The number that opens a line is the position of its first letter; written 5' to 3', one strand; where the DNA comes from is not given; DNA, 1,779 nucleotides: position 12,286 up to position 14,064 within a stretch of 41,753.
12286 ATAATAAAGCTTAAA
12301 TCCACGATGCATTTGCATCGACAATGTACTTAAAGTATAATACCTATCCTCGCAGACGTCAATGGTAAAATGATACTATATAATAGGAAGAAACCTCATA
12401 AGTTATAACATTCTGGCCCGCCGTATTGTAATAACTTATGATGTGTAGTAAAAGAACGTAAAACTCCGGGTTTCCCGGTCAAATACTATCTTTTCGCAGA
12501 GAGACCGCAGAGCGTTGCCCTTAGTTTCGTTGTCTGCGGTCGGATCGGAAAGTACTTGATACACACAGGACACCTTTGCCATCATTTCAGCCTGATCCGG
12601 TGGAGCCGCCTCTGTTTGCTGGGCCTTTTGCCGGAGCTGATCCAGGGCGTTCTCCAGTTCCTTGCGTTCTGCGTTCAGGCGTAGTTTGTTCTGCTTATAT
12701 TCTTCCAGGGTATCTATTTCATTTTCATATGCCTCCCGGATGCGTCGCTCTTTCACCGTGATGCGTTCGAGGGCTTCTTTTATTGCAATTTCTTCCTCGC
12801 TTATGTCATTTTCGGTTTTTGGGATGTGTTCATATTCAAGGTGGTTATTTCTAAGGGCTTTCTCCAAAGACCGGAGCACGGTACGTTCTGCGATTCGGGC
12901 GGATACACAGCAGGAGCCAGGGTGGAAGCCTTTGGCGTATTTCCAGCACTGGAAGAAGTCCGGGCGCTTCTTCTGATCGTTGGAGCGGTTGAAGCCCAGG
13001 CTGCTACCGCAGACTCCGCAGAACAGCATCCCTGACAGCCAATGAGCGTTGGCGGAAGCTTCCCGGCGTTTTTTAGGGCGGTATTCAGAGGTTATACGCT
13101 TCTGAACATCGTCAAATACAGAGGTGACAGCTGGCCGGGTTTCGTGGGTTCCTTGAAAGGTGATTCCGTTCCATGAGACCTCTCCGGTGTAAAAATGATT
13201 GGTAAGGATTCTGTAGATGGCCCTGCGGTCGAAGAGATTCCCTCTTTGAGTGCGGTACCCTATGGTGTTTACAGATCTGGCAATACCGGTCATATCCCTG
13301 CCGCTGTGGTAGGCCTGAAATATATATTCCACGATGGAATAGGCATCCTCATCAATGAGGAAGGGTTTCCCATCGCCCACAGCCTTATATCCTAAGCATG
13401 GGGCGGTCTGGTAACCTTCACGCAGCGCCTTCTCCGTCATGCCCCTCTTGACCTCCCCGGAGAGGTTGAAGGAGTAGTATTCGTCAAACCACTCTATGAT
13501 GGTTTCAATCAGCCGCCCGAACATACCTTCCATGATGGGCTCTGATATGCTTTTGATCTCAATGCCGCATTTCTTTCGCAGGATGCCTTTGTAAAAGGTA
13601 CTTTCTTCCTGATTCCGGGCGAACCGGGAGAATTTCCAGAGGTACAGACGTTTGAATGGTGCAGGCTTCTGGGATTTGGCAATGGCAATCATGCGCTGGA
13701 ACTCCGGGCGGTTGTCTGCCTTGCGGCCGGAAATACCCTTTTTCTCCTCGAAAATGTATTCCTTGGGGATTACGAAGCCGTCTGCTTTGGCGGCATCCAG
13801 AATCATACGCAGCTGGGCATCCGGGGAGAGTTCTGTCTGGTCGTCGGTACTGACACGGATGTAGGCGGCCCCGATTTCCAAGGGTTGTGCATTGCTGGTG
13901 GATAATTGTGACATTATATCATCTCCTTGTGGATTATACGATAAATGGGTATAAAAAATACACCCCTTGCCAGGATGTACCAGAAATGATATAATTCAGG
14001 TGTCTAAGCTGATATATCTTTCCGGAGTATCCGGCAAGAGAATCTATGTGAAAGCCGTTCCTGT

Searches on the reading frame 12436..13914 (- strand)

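Call 7: search_protein_families(library=pfam, proteins=[window:12436-13914:-], max_evalue=10)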
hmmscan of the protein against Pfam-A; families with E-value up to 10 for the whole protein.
window:12436-13914:- (492 aa): 11 families
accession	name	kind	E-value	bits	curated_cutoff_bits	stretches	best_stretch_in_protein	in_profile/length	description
PF00239.26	Resolvase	-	1.1e-22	81.1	23.3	1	16-166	2-143/145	Resolvase, N terminal domain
PF07508.19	Recombinase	-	1.2e-10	42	21.1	1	190-255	2-65/102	Recombinase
PF13408.12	Zn_ribbon_recom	-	1.2e-08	35.7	25.3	1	292-353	1-56/58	Recombinase zinc beta ribbon domain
PF12699.13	phiKZ_IP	-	0.035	13.8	27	1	397-460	304-368/387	phiKZ-like phage internal head proteins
PF14992.11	TMCO5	-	0.039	13.7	32.2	1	347-457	33-144/280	TMCO5 family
PF05816.16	TelA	-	0.083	12.4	30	1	367-433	262-328/332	Toxic anion resistance protein (TelA)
PF06785.16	UPF0242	-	0.4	11.1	33.5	1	345-434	52-144/194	Uncharacterised protein family (UPF0242) N-terminus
PF23379.1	DUF7096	-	0.76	10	27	1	352-435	89-172/208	Domain of unknown function (DUF7096)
PF15361.11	RIC3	-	1.5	9.7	28.9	1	404-437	107-140/146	Resistance to inhibitors of cholinesterase homologue 3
PF13195.11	DUF4011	-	2.6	8.4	22.2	1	353-434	6-91/158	Protein of unknown function (DUF4011)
PF14661.11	HAUS6_N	-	4.4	7.3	26.4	1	356-450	140-230/233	HAUS augmin-like complex subunit 6 N-terminus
